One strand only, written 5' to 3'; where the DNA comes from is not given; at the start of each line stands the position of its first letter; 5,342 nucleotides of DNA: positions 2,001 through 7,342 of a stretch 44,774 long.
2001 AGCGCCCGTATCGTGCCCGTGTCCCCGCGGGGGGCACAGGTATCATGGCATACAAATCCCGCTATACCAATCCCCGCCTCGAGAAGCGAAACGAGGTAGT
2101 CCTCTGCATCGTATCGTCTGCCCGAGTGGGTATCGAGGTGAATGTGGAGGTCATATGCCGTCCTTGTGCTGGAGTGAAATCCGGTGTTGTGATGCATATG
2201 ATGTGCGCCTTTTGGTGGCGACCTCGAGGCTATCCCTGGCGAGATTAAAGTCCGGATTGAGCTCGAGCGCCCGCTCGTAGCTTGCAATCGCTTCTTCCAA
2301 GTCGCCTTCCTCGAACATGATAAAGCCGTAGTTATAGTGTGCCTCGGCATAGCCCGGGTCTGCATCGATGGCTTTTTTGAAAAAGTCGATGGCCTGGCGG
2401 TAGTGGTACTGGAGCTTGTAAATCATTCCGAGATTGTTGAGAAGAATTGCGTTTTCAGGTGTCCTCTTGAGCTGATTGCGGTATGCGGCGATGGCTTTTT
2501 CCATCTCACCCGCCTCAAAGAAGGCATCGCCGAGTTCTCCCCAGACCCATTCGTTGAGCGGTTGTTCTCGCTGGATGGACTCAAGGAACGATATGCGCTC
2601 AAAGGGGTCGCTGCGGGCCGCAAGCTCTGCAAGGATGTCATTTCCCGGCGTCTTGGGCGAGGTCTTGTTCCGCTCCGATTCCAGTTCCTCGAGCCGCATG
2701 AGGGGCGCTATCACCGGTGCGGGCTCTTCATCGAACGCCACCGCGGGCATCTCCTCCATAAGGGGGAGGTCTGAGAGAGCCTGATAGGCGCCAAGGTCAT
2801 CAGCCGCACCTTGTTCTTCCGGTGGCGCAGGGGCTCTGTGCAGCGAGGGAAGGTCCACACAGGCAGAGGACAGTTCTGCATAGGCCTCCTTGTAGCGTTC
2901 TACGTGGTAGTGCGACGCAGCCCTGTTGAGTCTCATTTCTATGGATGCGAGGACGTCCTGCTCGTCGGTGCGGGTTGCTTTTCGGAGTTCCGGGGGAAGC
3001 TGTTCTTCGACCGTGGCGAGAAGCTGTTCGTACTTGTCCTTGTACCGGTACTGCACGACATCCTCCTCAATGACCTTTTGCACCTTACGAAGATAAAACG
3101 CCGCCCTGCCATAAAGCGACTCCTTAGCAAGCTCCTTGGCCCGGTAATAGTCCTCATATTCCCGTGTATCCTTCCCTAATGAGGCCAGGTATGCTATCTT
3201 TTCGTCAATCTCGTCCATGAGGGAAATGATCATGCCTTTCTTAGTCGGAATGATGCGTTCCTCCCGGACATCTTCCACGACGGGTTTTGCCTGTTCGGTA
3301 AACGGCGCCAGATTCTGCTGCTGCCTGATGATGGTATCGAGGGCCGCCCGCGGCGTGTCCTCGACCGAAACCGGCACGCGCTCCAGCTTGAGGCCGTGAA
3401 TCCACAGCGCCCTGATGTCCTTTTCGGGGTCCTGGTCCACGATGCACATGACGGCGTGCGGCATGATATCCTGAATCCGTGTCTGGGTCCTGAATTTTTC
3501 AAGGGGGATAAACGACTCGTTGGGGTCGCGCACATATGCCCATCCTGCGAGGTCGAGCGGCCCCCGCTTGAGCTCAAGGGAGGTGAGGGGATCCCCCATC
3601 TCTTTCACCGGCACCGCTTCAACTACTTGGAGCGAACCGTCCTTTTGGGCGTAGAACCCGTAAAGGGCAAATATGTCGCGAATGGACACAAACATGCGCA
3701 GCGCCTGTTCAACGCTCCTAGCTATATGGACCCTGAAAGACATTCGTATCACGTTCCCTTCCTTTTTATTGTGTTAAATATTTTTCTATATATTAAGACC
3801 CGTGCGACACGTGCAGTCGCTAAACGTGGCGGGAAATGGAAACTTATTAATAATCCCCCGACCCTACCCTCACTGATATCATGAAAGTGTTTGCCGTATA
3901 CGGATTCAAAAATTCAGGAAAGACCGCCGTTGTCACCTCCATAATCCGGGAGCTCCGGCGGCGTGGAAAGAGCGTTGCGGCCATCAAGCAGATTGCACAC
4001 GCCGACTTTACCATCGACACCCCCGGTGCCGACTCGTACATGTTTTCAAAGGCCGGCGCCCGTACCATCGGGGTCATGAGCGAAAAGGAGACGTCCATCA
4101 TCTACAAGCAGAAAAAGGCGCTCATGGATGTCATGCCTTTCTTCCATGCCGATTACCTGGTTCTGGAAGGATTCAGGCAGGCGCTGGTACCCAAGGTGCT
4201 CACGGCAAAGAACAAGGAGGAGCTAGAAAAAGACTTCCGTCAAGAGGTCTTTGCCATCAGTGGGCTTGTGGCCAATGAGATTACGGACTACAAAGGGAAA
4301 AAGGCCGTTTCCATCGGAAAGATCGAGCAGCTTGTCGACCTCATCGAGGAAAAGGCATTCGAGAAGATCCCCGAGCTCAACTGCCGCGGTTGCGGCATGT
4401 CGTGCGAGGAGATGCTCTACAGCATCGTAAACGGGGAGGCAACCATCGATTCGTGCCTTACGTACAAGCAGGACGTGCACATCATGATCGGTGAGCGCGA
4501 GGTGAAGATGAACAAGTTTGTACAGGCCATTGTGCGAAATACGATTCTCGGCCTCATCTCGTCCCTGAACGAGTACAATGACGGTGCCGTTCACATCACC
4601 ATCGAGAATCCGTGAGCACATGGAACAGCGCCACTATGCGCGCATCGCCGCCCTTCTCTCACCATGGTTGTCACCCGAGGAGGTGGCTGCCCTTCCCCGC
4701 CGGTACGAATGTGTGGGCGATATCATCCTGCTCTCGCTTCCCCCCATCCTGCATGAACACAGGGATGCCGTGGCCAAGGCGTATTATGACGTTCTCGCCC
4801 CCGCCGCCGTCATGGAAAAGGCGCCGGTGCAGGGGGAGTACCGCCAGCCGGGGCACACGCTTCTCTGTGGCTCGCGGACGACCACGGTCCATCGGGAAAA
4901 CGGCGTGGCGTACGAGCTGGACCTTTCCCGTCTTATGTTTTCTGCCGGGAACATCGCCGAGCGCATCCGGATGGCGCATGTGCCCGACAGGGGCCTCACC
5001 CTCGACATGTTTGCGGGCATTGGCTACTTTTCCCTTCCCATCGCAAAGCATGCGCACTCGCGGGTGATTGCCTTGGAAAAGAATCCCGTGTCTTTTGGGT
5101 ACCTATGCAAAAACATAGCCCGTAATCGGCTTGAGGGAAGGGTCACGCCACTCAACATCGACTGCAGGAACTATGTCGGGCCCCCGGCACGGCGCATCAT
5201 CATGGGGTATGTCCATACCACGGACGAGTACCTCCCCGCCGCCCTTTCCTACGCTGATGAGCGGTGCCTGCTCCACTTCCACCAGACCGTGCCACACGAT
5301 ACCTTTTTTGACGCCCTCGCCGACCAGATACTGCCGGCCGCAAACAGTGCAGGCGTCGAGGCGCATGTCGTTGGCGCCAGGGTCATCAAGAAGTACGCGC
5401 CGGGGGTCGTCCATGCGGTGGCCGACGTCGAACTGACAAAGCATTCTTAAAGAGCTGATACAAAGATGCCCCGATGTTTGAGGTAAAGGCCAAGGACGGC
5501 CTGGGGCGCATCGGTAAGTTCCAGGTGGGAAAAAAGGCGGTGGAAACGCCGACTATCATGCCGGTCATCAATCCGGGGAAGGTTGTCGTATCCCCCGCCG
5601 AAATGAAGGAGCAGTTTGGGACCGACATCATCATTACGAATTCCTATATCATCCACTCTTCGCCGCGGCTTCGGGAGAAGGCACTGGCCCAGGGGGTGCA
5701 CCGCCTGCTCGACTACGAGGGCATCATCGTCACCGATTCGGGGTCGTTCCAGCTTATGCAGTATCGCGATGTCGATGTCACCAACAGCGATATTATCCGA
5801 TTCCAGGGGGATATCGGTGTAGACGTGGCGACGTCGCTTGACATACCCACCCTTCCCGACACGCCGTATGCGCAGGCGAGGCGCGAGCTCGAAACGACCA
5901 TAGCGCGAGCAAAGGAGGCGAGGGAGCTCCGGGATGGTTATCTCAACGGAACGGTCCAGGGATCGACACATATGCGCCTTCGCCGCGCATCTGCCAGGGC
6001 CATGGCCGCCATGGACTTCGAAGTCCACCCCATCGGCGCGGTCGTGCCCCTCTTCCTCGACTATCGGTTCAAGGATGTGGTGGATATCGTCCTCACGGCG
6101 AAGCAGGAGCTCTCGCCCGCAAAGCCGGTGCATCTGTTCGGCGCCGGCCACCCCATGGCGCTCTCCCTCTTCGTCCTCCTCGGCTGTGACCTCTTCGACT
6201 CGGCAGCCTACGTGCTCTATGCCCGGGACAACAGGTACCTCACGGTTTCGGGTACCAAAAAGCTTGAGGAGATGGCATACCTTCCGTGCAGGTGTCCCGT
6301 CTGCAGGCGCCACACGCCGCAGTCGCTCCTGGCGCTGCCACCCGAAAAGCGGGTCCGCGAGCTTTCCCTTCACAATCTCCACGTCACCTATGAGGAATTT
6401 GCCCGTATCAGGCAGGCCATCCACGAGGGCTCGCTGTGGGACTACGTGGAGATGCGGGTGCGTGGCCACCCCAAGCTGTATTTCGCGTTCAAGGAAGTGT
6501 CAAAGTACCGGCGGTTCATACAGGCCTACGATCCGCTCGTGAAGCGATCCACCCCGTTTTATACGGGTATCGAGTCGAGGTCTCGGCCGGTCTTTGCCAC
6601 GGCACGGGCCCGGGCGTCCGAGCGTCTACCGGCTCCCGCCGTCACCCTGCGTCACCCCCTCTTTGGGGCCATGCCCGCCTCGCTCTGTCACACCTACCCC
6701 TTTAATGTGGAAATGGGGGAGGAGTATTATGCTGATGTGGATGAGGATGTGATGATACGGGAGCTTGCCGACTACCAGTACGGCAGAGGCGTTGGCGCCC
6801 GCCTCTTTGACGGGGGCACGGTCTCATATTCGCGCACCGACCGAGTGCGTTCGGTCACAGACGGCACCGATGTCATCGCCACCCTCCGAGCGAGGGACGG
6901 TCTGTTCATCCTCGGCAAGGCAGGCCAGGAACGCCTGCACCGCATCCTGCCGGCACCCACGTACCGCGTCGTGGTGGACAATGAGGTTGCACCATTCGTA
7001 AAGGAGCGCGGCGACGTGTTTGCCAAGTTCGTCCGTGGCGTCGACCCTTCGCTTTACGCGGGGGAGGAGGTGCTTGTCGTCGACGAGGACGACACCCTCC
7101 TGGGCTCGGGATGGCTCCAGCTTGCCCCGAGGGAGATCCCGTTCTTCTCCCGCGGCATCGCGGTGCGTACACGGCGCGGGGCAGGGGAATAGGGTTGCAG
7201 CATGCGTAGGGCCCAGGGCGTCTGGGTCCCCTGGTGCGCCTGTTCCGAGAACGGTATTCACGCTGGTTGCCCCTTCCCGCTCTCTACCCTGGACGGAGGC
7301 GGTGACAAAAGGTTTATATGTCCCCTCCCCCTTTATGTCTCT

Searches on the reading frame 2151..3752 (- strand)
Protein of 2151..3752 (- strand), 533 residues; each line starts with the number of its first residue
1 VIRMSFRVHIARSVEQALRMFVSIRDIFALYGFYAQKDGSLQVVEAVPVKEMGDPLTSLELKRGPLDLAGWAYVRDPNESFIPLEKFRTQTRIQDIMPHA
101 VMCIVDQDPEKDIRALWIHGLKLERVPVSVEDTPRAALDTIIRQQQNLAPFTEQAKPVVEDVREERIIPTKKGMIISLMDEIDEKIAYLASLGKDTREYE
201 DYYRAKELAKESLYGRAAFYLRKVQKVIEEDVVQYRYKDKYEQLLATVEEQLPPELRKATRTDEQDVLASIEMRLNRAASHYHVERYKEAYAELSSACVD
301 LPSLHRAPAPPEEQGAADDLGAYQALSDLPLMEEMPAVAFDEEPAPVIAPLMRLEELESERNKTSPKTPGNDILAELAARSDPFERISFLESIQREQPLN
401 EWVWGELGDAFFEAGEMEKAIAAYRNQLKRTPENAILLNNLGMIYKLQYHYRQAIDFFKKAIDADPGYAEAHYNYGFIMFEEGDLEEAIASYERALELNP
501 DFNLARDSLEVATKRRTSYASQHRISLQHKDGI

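Call 44: search_protein_families(library=pfam, proteins=[window:2151-3752:-], max_evalue=0.00001)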
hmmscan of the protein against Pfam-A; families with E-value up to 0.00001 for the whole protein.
window:2151-3752:- (533 aa): 13 families
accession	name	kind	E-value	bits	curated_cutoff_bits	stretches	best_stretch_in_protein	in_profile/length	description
PF13414.12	TPR_11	-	2.4e-19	69.2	26.8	2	408-447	1-40/42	TPR repeat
PF07719.23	TPR_2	-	1.2e-18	66.1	27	1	469-501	1-33/34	Tetratricopeptide repeat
PF00515.34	TPR_1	-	9.3e-17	60.5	27.8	1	469-502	1-34/34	Tetratricopeptide repeat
PF13181.12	TPR_8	-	2.7e-15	55.6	25.7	1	469-501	1-33/34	Tetratricopeptide repeat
PF13431.12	TPR_17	-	7.1e-15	54.4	24.4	1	457-490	1-34/34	Tetratricopeptide repeat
PF14559.12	TPR_19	-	3.4e-14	53.3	25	1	450-501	6-57/68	Tetratricopeptide repeat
PF13432.12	TPR_16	-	1.1e-12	48.6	32.7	2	450-501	12-63/65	Tetratricopeptide repeat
PF13424.12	TPR_12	-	1e-11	45.3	30.1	1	403-464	5-74/77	Tetratricopeptide repeat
PF13428.12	TPR_14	-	5.6e-11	42.4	23.5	0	470-504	2-36/44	Tetratricopeptide repeat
PF13176.12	TPR_7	-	2.9e-10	39.9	27.9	0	482-502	12-32/36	Tetratricopeptide repeat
PF13174.12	TPR_6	-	3.9e-08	33.9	26.3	0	470-501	1-32/33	Tetratricopeptide repeat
PF24575.1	TPR_Slam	-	1.8e-07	32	35.2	0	472-509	50-87/104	Surface lipoprotein assembly modifier, N-terminal TPR repeats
PF23914.1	TPR_CcmH_CycH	-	9.4e-07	29.2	42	1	396-500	45-152/158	Cytochrome c-type biogenesis protein H TPR domain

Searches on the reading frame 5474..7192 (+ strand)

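Call 44: search_protein_families(library=pfam, proteins=[window:5474-7192:+], max_evalue=0.00001)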
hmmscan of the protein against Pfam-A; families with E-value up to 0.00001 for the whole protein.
window:5474-7192:+ (572 aa): 3 families
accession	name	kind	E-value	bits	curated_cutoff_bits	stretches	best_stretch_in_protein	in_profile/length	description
PF01702.25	TGT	-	4.8e-82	276.3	26.3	1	11-333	3-356/357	Queuine tRNA-ribosyltransferase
PF14810.12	TGT_C2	-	4.5e-21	75.3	25.3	1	428-495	3-72/72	Patch-forming domain C2 of tRNA-guanine transglycosylase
PF01472.26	PUA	-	7.4e-13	48.7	24.8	1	498-569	2-73/74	PUA domain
